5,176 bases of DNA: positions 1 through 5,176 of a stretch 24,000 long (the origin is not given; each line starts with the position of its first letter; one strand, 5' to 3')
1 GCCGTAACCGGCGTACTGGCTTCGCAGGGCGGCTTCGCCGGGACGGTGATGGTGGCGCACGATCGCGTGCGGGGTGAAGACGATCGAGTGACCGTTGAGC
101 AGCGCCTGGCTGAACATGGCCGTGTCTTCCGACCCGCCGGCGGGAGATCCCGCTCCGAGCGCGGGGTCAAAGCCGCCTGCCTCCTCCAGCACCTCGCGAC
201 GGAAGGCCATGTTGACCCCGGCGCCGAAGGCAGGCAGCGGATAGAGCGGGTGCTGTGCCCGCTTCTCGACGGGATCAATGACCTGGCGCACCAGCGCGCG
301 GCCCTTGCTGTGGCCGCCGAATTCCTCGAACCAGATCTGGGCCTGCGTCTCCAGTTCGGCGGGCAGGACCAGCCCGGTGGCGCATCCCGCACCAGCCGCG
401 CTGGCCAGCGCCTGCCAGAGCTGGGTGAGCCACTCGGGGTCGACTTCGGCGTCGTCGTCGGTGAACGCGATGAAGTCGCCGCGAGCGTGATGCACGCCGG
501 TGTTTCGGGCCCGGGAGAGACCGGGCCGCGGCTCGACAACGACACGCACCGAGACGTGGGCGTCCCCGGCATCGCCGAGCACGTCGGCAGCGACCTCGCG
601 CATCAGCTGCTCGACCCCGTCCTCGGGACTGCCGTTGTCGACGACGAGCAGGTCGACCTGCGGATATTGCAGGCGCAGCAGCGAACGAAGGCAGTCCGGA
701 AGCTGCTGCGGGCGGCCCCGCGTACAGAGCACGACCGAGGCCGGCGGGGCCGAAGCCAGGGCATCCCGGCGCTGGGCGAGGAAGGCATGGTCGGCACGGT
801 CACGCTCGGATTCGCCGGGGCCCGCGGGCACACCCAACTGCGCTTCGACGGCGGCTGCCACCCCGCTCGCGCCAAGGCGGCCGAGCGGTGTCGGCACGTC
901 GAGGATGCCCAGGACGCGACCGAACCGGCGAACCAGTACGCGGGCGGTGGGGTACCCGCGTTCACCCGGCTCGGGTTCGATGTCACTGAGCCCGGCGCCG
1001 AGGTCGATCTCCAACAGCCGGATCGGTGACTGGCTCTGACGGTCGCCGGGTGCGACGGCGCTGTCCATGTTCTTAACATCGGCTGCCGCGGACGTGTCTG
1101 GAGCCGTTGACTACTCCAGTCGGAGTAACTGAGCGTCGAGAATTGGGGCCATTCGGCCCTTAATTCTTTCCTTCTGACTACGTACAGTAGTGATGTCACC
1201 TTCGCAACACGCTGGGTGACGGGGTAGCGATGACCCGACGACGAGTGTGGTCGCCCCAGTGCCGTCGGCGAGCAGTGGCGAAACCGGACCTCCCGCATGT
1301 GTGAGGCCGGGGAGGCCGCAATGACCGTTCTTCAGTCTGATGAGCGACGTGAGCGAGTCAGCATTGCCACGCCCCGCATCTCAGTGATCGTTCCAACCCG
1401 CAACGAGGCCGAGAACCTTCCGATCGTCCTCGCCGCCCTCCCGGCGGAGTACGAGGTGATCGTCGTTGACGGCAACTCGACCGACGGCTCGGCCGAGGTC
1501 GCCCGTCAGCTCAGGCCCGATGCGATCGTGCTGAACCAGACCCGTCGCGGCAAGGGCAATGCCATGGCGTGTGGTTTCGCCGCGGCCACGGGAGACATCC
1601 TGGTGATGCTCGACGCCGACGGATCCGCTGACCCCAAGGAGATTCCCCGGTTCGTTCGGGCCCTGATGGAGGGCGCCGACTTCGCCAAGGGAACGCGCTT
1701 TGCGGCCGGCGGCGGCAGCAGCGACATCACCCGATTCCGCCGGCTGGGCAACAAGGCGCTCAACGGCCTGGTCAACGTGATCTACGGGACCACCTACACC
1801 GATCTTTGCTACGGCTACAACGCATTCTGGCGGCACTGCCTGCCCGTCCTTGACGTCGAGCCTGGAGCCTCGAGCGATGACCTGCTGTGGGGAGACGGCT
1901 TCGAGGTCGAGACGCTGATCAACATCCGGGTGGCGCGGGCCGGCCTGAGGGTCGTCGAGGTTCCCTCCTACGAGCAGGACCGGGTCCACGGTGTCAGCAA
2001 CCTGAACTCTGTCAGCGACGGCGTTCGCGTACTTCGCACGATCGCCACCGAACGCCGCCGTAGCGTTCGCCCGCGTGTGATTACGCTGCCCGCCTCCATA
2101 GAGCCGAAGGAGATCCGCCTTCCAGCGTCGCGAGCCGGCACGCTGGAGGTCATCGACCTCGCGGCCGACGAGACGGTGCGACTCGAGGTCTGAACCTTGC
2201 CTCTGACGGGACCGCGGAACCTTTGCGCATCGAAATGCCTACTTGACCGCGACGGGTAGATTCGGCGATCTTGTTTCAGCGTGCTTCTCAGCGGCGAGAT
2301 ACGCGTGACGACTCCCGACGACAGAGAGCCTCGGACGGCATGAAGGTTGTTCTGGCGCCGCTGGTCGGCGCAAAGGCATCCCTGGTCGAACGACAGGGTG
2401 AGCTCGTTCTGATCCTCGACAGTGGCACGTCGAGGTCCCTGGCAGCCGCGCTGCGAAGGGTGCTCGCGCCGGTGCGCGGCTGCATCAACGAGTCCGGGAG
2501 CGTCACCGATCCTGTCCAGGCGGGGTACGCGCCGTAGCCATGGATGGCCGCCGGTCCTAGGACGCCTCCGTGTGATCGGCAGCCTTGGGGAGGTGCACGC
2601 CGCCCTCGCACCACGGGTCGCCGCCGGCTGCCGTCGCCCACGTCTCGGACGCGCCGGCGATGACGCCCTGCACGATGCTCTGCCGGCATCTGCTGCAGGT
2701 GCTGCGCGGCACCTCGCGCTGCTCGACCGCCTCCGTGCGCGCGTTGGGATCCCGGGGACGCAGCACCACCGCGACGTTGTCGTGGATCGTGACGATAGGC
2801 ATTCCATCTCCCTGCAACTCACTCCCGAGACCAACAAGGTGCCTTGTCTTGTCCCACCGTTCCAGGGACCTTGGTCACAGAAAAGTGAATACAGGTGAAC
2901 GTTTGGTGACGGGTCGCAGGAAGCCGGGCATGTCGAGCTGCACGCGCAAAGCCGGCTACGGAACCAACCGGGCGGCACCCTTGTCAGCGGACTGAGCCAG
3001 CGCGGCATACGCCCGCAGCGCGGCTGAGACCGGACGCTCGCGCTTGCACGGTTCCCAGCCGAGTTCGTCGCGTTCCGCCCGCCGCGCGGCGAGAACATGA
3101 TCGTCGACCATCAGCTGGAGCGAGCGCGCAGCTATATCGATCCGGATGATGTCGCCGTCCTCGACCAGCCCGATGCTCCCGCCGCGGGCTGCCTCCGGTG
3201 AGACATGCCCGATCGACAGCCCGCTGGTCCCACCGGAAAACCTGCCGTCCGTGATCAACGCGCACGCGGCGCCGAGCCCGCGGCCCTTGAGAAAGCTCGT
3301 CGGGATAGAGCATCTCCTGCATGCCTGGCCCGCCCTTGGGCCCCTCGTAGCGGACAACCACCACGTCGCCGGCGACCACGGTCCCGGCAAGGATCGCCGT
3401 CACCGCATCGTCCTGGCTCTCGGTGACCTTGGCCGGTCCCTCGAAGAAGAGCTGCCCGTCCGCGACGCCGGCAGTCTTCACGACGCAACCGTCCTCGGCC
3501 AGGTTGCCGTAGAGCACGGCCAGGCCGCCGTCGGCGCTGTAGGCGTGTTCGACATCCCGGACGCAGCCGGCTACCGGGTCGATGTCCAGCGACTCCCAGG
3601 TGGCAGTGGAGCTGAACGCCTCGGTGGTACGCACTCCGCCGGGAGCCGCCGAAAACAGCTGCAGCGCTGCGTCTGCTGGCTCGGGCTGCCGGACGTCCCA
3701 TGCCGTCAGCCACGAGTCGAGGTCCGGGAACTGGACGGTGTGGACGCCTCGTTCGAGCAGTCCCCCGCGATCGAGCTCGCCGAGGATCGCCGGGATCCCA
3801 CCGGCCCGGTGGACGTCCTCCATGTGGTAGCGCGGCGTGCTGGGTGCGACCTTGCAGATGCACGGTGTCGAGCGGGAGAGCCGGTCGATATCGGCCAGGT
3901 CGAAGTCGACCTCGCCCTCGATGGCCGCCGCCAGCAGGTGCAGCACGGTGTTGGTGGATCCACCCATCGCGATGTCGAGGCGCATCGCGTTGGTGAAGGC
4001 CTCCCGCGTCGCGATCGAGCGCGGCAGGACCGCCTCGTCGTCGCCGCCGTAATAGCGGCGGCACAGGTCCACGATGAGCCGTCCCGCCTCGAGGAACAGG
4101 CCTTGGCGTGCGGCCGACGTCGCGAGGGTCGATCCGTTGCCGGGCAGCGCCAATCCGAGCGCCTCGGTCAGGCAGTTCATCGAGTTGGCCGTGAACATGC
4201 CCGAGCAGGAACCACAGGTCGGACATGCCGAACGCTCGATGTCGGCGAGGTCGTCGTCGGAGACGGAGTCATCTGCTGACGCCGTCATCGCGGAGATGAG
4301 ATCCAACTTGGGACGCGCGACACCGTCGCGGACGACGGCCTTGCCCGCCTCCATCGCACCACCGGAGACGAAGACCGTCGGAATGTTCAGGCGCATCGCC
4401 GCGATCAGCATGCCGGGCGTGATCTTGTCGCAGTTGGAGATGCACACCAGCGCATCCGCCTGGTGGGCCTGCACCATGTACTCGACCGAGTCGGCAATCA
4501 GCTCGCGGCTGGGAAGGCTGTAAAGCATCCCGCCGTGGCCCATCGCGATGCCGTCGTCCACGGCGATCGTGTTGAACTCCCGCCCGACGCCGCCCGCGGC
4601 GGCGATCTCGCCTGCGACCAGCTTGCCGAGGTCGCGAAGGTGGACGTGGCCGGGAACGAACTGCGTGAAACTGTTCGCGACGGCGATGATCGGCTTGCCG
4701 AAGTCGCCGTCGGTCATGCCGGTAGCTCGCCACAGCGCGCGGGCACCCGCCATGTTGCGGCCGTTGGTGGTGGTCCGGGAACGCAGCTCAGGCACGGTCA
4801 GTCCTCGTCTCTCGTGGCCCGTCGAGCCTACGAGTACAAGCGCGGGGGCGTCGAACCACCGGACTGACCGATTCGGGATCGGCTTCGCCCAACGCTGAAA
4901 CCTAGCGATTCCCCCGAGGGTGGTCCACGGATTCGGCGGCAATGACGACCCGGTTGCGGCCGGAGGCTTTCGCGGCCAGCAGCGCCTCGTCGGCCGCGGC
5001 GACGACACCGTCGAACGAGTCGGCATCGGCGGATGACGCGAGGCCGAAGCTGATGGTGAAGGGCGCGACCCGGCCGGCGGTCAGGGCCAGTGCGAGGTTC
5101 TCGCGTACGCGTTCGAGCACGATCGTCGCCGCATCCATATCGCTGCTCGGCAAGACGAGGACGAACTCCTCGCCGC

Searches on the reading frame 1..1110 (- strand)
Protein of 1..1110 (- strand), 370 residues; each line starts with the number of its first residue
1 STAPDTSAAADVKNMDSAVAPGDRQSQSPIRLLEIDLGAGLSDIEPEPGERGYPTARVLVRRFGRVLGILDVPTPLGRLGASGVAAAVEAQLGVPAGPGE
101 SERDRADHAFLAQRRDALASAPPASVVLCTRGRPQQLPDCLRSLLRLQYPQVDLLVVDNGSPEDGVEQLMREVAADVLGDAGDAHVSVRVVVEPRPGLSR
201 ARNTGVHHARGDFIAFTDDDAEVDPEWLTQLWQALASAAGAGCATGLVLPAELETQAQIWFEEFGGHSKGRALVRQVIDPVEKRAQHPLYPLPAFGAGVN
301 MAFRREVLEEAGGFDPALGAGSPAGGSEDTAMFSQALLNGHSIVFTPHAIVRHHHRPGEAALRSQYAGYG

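Call 11: search_protein_families(library=pfam, proteins=[window:1-1110:-], max_evalue=0.001)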
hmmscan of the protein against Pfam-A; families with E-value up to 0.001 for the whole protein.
window:1-1110:- (370 aa): 5 families
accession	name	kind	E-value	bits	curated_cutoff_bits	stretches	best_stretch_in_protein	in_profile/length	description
PF00535.33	Glycos_transf_2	-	2.7e-26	92.9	23.3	1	125-310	1-166/168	Glycosyl transferase family 2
PF13641.12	Glyco_tranf_2_3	-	6.6e-19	69.3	27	1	122-363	1-221/230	Glycosyltransferase like family 2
PF13506.12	Glyco_transf_21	-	6.1e-08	32.8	21.7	1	203-316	23-122/174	Glycosyl transferase family 21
PF10111.15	Glyco_tranf_2_2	-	6.5e-06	26.3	27.3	1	126-350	2-213/276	Glycosyltransferase like family 2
PF13632.12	Glyco_trans_2_3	-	1.8e-05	25.1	27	1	214-364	2-134/198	Glycosyl transferase family group 2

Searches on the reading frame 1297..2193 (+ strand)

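Call 10: search_protein_families(library=pfam, proteins=[window:1297-2193:+], max_evalue=0.001)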
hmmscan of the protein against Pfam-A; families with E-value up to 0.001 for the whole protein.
window:1297-2193:+ (298 aa): 2 families
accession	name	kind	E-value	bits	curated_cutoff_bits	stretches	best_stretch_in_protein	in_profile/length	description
PF00535.33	Glycos_transf_2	-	7.3e-29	101.3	23.3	1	29-154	1-136/168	Glycosyl transferase family 2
PF13641.12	Glyco_tranf_2_3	-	1.5e-09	38.6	27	1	26-134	1-123/230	Glycosyltransferase like family 2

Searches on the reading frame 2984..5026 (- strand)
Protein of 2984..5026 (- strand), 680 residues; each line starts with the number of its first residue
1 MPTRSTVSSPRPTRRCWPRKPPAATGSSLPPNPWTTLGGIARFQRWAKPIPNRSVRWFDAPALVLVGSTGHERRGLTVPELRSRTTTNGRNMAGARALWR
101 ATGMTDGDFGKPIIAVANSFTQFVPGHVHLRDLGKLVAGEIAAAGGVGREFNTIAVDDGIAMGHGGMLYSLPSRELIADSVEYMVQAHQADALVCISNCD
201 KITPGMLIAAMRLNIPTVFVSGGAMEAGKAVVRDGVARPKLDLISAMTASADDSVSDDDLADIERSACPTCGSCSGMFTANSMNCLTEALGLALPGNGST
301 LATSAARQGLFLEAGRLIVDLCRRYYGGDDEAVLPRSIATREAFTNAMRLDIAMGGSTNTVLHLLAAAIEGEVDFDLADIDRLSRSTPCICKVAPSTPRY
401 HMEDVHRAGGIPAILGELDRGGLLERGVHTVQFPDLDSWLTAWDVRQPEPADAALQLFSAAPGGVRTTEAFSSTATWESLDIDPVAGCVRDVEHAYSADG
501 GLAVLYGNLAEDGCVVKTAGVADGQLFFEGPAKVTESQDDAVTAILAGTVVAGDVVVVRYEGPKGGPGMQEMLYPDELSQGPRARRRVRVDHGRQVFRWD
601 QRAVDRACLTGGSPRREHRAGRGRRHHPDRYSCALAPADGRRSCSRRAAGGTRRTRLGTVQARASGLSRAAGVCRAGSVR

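Call 10: search_protein_families(library=pfam, proteins=[window:2984-5026:-], max_evalue=0.001)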
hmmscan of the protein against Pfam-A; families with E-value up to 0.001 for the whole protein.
window:2984-5026:- (680 aa): 2 families
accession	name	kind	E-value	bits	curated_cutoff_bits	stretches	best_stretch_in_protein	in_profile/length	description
PF00920.27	ILVD_EDD_N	-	7.7e-126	420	27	1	111-432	1-309/316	Dihydroxy-acid/6-phosphogluconate dehydratase N-terminal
PF24877.1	ILV_EDD_C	-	1.3e-32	113.2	27.7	1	488-582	2-96/191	Dihydroxy-acid/6-phosphogluconate dehydratase C-terminal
